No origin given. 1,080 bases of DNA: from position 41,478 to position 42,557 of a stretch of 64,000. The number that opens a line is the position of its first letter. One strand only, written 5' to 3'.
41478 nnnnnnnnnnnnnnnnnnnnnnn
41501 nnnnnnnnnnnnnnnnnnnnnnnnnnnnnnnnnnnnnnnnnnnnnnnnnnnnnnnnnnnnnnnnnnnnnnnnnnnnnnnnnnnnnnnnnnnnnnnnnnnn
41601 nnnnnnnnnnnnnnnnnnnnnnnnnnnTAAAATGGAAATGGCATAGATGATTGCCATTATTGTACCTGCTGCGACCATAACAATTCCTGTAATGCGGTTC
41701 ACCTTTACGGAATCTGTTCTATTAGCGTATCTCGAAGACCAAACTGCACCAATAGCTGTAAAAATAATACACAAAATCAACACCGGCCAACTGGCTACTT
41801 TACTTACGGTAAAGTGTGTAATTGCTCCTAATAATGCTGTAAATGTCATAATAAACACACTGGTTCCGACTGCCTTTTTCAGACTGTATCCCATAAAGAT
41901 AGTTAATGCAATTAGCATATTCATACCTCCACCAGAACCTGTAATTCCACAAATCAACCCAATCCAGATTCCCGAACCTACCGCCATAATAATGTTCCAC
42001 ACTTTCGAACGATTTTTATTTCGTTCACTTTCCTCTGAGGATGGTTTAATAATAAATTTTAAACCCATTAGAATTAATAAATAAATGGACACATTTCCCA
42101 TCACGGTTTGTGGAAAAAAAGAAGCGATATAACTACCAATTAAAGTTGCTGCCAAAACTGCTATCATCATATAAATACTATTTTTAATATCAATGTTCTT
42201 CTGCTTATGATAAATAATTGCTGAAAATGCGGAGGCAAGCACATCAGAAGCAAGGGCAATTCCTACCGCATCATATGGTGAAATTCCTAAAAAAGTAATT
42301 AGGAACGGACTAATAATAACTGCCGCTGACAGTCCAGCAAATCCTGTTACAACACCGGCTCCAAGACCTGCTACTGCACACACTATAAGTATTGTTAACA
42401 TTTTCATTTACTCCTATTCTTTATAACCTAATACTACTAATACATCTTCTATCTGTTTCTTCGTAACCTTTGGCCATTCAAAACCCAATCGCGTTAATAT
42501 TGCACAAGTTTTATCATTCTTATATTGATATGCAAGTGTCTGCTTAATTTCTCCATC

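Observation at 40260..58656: Orphan NRPS operon predicted to build a D-thiazoline/thiazoline peptide released as an aldehyde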

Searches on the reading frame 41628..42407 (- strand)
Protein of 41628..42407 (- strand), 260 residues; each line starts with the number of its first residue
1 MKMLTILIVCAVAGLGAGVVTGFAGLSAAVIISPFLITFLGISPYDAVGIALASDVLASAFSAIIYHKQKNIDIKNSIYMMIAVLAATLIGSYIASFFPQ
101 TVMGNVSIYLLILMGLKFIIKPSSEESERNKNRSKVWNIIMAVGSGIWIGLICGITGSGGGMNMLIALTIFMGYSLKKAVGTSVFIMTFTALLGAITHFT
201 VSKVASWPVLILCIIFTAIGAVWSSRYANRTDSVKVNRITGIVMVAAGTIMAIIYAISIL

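Call 6: search_protein_families(library=pfam, proteins=[window:41628-42407:-], max_evalue=0.001)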
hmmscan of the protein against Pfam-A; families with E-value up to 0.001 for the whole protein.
window:41628-42407:- (260 aa): 1 family
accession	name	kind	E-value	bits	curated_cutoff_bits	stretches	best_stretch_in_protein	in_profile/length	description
PF01925.25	TauE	-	3.5e-40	138.6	32.6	1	11-249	2-235/237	Sulfite exporter TauE/SafE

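Call 7: search_protein_families(library=ncbifam, proteins=[window:41628-42407:-], max_evalue=0.001)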
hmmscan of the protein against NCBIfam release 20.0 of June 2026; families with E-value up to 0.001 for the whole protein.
window:41628-42407:- (260 aa): 1 family
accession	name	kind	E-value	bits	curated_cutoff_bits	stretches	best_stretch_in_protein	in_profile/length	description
NF007909.0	PRK10621.1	equivalog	4.8e-11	42.5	383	1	4-229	12-228/266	hypothetical protein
